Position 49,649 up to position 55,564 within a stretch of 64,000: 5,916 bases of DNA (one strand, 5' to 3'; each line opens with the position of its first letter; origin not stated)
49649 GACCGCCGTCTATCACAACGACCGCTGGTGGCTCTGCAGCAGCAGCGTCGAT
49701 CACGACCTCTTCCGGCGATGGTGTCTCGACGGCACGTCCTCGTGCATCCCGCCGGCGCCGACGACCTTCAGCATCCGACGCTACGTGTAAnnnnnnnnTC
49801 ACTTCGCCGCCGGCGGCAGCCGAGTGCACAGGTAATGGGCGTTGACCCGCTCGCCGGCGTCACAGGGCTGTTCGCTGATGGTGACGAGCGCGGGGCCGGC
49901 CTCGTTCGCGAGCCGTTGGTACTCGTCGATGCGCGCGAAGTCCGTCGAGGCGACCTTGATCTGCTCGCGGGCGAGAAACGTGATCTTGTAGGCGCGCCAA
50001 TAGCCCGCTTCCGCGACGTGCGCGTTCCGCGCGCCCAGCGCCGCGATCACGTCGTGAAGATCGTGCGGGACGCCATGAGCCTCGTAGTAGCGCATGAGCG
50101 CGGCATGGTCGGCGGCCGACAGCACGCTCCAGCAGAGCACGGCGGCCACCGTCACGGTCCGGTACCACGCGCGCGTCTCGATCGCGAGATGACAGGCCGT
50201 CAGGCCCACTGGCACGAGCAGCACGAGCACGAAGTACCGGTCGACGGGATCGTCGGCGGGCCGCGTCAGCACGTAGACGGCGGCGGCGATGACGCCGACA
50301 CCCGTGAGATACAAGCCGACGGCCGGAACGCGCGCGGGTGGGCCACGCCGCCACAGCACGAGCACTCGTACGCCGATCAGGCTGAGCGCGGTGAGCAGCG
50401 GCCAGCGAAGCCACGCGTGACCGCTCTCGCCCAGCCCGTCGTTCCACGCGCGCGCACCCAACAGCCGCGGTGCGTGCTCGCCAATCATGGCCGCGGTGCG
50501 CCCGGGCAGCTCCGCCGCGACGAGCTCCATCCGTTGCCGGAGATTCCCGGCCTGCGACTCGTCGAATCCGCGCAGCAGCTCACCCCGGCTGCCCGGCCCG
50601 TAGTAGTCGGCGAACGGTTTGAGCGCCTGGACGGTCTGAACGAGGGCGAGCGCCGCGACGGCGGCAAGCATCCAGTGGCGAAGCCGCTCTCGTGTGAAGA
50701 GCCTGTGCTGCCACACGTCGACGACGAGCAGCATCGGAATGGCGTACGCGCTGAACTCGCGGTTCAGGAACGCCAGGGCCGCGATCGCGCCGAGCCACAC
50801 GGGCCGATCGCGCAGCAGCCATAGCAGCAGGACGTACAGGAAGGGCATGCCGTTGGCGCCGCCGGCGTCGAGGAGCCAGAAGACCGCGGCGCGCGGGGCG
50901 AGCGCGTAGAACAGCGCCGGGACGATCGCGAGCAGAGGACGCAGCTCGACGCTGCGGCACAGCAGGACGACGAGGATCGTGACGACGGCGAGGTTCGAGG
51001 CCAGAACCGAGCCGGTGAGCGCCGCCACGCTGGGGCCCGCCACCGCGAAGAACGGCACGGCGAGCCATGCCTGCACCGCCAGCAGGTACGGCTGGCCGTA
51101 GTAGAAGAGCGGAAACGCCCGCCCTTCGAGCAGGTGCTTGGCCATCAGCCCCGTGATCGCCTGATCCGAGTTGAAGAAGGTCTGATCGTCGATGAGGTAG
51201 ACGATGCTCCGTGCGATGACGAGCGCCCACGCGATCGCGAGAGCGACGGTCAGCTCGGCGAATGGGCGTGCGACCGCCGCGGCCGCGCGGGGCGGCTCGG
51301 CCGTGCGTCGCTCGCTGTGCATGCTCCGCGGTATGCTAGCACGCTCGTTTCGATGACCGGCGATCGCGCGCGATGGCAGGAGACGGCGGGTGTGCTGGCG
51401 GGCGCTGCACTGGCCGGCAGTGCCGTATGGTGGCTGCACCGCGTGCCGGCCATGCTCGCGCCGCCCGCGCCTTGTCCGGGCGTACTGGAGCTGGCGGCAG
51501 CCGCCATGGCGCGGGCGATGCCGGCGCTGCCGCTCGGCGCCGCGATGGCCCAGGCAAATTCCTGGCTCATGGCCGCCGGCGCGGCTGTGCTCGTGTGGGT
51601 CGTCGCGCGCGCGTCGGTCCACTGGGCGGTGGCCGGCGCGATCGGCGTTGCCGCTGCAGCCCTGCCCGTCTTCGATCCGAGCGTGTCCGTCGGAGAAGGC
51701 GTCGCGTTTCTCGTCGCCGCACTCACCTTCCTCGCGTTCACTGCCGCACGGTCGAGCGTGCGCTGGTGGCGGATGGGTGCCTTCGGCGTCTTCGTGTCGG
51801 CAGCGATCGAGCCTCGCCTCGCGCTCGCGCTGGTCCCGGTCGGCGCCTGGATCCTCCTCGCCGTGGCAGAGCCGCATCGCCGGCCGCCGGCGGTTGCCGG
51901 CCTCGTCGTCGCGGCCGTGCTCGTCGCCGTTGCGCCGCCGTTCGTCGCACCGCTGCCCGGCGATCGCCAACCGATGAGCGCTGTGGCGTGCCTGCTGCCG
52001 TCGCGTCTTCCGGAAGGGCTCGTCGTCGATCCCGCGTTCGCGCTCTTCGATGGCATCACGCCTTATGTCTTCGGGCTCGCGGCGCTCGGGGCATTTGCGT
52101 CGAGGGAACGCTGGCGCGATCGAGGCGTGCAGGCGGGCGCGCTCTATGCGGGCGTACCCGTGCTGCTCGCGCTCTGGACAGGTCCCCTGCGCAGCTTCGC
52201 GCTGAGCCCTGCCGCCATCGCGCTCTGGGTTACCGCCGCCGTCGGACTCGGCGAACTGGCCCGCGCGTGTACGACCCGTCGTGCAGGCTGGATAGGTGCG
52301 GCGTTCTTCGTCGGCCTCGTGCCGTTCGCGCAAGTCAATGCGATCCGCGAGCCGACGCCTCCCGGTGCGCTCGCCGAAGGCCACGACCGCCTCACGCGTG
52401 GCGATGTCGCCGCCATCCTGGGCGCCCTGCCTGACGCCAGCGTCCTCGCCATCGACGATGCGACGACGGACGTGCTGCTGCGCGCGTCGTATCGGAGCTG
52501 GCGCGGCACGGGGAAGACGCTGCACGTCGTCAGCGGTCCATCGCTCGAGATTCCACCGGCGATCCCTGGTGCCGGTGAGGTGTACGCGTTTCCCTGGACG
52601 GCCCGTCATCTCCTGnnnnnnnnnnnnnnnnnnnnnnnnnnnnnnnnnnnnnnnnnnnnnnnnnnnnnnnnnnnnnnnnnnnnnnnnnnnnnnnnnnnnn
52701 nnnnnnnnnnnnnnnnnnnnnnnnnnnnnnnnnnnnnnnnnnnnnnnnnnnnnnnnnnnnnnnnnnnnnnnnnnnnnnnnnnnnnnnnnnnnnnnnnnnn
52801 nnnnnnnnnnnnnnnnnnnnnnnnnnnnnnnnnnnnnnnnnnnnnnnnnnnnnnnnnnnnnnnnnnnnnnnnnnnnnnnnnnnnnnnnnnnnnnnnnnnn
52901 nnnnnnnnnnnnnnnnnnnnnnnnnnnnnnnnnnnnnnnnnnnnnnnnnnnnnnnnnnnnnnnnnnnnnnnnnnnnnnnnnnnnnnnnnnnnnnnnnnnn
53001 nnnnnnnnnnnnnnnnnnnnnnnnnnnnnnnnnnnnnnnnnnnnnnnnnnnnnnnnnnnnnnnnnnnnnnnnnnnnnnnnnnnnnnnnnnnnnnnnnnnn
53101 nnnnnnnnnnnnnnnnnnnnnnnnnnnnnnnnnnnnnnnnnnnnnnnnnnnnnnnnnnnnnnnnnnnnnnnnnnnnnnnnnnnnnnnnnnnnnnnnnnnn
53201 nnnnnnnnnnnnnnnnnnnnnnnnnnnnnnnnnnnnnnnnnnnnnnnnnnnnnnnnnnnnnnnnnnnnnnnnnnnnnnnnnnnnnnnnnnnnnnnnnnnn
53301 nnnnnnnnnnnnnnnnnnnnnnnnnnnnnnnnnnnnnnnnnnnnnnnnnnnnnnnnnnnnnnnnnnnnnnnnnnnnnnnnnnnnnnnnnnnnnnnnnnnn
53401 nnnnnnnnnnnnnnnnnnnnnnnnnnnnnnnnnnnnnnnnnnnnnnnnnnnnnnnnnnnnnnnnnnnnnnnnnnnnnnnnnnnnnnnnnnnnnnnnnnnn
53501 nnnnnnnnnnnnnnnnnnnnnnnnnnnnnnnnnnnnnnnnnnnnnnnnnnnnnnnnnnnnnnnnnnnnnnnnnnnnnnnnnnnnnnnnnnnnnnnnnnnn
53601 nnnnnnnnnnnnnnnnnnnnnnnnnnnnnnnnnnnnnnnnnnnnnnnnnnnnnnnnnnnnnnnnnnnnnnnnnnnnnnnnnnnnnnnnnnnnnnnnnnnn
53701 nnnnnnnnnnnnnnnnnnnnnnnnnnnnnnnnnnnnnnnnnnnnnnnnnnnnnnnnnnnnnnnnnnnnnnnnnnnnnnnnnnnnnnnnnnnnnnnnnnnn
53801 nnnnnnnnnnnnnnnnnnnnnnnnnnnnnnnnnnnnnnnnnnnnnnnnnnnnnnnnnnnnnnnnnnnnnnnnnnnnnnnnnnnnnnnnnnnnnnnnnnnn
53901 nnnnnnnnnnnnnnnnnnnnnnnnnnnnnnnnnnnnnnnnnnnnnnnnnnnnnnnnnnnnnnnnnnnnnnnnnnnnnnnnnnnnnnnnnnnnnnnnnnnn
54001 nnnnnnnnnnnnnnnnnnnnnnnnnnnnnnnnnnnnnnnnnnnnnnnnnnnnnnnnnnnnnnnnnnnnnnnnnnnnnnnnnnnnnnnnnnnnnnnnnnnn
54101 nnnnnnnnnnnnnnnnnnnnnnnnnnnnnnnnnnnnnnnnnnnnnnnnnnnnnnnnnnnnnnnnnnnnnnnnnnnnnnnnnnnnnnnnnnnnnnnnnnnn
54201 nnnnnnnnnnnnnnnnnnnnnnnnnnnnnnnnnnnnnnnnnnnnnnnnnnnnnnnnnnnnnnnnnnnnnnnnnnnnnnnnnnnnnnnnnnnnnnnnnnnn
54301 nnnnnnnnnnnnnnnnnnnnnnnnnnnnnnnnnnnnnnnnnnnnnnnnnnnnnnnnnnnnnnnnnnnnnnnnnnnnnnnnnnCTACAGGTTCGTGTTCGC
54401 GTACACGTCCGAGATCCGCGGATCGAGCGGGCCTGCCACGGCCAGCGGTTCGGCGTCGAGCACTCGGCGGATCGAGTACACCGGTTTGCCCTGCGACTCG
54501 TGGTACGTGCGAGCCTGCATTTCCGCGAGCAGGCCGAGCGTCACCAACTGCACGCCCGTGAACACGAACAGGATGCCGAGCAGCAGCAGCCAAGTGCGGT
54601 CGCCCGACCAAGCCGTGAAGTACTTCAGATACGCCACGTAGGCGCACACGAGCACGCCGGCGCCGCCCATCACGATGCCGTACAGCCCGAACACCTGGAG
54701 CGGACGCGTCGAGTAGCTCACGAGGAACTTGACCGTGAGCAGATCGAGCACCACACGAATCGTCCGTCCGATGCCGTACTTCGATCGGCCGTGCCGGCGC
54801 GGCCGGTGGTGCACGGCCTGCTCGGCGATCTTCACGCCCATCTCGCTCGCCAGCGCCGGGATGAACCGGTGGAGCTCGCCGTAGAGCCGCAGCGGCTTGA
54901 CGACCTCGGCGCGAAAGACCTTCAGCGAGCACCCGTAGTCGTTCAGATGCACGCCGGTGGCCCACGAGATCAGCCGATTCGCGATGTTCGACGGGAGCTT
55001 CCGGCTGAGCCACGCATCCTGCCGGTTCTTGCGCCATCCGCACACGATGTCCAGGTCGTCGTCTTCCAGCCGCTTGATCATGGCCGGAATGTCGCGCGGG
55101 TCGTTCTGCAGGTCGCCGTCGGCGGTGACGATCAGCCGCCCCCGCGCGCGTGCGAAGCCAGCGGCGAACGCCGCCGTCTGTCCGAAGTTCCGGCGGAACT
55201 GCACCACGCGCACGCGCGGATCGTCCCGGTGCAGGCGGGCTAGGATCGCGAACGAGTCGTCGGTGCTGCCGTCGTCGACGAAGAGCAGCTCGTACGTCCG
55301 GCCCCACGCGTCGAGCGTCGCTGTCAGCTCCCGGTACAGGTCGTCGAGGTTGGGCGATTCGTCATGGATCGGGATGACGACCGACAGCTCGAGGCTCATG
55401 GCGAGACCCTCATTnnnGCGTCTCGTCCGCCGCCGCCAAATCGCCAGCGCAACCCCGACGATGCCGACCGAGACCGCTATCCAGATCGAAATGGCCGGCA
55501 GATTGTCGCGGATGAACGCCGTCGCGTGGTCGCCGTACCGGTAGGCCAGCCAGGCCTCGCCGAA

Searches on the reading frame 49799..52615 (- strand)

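Call 8: search_protein_families(library=pfam, proteins=[window:49799-52615:-], max_evalue=0.01)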
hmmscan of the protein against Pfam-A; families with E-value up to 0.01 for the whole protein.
window:49799-52615:- (938 aa): 0 families

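Call 44: search_protein_families(library=ncbifam, proteins=[window:49799-52615:-], max_evalue=0.1)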
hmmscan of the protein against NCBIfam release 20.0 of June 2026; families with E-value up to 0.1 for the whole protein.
window:49799-52615:- (938 aa): 1 family
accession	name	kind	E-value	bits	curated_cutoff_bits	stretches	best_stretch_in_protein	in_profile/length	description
NF041040.1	FslB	exception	0.028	13.4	600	1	452-550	74-170/417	rhizoferrin export MFS transporter FslB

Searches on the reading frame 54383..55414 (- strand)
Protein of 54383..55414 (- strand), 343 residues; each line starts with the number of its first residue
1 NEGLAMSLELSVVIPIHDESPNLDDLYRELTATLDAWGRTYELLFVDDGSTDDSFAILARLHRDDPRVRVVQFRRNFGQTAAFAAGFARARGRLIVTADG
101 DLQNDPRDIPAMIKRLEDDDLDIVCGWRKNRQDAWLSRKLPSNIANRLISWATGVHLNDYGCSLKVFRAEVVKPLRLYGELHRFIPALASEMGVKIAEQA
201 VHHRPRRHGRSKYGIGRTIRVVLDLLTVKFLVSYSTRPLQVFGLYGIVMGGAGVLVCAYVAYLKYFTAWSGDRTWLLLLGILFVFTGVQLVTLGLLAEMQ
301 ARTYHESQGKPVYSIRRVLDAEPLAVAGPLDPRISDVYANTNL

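Call 8: search_protein_families(library=pfam, proteins=[window:54383-55414:-], max_evalue=0.01)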
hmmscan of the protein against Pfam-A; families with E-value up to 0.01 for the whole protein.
window:54383-55414:- (343 aa): 2 families
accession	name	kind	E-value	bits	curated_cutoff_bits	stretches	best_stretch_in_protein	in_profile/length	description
PF00535.33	Glycos_transf_2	-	1.6e-30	106.7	23.3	1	11-169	1-161/168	Glycosyl transferase family 2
PF10111.15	Glyco_tranf_2_2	-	0.00046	20.2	27.3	1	11-113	1-103/276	Glycosyltransferase like family 2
